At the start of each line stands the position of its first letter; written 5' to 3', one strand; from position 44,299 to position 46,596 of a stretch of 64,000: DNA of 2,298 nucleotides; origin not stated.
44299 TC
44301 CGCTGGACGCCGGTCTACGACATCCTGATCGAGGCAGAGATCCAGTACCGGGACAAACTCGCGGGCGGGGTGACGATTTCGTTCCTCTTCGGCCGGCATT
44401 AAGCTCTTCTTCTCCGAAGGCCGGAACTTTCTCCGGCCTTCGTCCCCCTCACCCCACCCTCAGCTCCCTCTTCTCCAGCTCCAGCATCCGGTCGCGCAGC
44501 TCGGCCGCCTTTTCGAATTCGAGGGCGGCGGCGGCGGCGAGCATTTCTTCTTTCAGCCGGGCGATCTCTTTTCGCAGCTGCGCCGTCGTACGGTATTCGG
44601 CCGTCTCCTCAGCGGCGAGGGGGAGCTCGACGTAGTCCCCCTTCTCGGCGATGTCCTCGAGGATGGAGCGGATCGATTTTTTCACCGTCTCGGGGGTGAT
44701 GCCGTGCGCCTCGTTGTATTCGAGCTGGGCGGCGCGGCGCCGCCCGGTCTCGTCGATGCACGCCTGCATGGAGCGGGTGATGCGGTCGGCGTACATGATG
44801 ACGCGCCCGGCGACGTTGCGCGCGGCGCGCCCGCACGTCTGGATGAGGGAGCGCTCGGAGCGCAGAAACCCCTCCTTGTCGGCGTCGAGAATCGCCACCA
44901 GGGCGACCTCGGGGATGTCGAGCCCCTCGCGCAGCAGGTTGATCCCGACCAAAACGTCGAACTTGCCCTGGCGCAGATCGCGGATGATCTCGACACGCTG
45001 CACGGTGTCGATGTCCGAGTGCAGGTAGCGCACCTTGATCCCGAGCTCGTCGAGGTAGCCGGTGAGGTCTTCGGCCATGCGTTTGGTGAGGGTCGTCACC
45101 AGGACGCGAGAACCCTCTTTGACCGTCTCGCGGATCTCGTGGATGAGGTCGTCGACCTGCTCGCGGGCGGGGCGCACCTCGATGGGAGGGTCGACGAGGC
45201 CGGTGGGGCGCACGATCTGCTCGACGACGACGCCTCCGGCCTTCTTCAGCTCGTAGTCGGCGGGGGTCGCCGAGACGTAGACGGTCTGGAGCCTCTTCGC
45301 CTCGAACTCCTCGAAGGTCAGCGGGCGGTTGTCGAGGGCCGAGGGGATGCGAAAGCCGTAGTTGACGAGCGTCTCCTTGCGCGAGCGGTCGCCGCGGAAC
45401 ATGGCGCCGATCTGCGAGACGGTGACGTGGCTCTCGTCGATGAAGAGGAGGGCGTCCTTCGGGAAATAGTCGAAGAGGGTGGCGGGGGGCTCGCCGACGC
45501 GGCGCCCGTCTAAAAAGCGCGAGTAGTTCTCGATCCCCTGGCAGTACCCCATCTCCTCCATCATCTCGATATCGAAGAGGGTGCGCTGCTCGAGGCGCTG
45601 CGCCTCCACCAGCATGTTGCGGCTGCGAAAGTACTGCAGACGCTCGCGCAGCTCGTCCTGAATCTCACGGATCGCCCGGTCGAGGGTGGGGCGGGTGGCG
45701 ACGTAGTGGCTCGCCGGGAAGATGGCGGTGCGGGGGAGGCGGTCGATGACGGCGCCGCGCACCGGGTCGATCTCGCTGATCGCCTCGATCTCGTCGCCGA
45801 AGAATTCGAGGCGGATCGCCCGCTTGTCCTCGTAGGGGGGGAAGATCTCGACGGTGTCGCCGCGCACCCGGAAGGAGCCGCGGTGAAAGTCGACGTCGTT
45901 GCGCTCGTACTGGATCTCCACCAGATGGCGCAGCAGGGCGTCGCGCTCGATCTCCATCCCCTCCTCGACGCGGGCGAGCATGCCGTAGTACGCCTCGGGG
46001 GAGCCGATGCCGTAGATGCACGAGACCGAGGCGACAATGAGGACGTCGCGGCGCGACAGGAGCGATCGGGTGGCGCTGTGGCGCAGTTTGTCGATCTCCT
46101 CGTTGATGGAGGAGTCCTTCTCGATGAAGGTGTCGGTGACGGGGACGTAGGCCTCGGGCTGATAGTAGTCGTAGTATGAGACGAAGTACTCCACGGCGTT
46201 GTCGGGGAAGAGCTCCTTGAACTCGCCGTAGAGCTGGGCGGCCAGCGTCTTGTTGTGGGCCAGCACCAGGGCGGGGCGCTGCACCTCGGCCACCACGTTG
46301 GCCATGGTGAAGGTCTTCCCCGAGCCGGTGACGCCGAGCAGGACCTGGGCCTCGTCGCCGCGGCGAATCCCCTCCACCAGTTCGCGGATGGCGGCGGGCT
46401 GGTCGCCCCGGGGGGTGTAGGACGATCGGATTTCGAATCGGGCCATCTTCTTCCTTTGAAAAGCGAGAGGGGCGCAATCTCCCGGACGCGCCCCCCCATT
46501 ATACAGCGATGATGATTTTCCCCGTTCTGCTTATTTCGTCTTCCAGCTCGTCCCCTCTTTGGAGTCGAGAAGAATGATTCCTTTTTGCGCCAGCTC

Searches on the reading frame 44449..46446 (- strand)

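Call 86: search_protein_families(library=pfam, proteins=[window:44449-46446:-], max_evalue=0.00001)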
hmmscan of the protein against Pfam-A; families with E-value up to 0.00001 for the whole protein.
window:44449-46446:- (665 aa): 6 families
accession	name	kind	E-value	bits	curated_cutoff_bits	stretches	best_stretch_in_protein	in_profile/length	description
PF17757.6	UvrB_inter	-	1e-34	119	22.9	1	160-248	3-91/91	UvrB interaction domain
PF12344.14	UvrB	-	2e-22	79.2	27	1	551-593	1-43/43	Ultra-violet resistance protein B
PF00271.37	Helicase_C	-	1.1e-21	77.6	23.5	1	431-544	3-109/110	Helicase conserved C-terminal domain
PF04851.21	ResIII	-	1.5e-12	48.2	22.5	1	10-85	2-82/164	Type III restriction enzyme, res subunit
PF02151.25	UVR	-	1.6e-07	31.3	21.5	1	626-659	2-35/36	UvrB/uvrC motif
PF00270.35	DEAD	-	4.2e-06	27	26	0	16-82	4-71/167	DEAD/DEAH box helicase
